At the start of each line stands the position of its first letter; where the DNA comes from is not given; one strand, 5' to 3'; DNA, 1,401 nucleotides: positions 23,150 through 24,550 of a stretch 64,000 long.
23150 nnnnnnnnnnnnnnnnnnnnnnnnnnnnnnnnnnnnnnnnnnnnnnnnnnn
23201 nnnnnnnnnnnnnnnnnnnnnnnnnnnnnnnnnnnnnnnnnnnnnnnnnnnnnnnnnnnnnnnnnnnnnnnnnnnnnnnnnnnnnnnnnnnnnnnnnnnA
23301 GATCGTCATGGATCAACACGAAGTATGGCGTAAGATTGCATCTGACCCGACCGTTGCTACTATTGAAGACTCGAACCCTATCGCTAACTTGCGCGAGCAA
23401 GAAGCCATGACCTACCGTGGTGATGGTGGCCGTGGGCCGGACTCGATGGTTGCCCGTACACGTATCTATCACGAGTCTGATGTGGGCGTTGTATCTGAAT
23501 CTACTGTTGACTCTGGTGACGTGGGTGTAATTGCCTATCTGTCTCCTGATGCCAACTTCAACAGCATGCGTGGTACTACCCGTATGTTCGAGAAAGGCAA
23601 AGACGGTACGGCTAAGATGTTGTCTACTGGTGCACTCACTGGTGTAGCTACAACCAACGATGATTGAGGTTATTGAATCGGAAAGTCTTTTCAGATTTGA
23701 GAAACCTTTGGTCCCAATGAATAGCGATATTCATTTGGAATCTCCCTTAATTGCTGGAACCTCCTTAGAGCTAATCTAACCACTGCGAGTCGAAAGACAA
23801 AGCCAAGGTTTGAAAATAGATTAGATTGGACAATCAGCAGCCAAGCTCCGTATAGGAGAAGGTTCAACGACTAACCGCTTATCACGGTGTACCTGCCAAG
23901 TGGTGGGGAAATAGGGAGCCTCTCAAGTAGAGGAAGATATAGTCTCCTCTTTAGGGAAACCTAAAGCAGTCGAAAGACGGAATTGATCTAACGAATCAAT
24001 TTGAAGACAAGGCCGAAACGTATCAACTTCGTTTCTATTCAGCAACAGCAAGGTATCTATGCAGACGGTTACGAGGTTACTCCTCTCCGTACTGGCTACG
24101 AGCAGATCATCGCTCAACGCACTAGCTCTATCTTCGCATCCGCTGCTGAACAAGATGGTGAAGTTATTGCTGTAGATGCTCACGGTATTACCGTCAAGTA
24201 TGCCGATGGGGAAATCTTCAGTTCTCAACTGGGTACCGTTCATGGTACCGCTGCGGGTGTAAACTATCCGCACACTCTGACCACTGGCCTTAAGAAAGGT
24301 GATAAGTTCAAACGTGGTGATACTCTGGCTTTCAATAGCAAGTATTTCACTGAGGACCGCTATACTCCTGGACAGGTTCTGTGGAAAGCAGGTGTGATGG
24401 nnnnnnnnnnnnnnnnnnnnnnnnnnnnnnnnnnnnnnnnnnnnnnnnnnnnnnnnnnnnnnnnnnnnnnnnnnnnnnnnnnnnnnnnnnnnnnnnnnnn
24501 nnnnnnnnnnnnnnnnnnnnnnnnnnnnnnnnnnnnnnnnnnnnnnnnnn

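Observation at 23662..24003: ORF-less group I intron interrupting the RNAP beta-like gene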

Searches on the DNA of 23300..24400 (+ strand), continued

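Call 22: search_dna_similar(query=window:23665-24012:+, collection=phages, mode=distant, max_rows=60, rows=spread)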
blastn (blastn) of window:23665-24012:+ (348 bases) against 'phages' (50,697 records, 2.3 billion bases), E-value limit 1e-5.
Records with a match: 150; places in all: 176; records where one place covers at least 80% of the query: 2.
Best place of each record, by identity: 90-95% 1; 80-90% 47; 60-80% 102.
By first word of the organism name: Pseudomonas 63; Vibrio 27; Staphylococcus 11; Bacillus 11; Serratia 7; Enterocloster 5; Alteromonas 5; Escherichia 4; Aeromonas 4; Clostridium 3; and 7 more.
By host as written in the record: Pseudomonas aeruginosa 28; - 28; Pseudomonas aeruginosa PAO1 8; Alteromonas macleodii str. 'Balearic Sea AD45' 5; Pseudomonas aeruginosa ATCC 27853 3; Serratia marcescens 3; Staphylococcus sp. 3; Aeromonas hydrophila ATCC 7966 3; and 45 more.
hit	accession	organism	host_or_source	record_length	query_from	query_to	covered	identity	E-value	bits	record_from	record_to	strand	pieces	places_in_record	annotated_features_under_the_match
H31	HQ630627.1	Pseudomonas phage PhiPA3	Pseudomonas aeruginosa strain PAO1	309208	47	343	85%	74.9%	2e-41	174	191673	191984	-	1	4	210: putative endonuclease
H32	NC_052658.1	Escherichia phage nepoznato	Escherichia coli K-12 MG1655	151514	85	333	72%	77.1%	1e-39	168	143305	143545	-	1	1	none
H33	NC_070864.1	Pseudomonas phage PAP02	Pseudomonas aeruginosa ATCC 27853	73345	75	281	59%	78.4%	2e-35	155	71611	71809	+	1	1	none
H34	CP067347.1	Clostridioides phage ES-S-0107-01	Clostridioides sp. ES-S-0107-01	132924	164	346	53%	72.2%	1e-13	82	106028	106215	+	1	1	record has no annotation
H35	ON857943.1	Pseudomonas phage vB_PaeP_FBPa1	Pseudomonas sp.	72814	78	209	38%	86.4%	2e-35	154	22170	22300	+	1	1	none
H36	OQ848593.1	Pseudomonas phage Pa_WF01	Pseudomonas aeruginosa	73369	78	209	38%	86.4%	2e-35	154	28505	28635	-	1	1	Intron_gpI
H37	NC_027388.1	Pseudomonas phage YH6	Pseudomonas aeruginosa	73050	78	209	38%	85.6%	9e-34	150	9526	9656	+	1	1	none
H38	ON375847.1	Pectobacterium phage vB_ParM-25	Pectobacterium aroidearum strain MO46a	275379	78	209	38%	83.0%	5e-24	116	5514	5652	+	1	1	none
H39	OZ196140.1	Vibrio phage D181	Seawater and oysters mix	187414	161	303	41%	73.1%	9e-9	67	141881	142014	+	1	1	hypothetical protein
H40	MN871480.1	Pseudomonas phage PaSz-1_45_270k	Pseudomonas aeruginosa PAO1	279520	84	209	36%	80.6%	8e-28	130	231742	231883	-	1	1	record has no annotation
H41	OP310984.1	Pseudomonas phage Koomba boorn-mokiny kep-wari Wadjak 2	Pseudomonas aeruginosa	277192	84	209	36%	80.6%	8e-28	130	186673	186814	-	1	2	none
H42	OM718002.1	Pseudomonas phage Churi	Pseudomonas aeruginosa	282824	84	209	36%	80.6%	8e-28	130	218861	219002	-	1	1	none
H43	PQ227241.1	Pseudomonas phage vB_PaeM_HUST_1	Pseudomonas aeruginosa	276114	84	209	36%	80.6%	8e-28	130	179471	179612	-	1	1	none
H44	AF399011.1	Pseudomonas phage phiKZ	-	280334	84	209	36%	79.9%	1e-26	125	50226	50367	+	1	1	none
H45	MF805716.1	Pseudomonas phage SL2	Pseudomonas aeruginosa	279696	84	209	36%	79.9%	1e-26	125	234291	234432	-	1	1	none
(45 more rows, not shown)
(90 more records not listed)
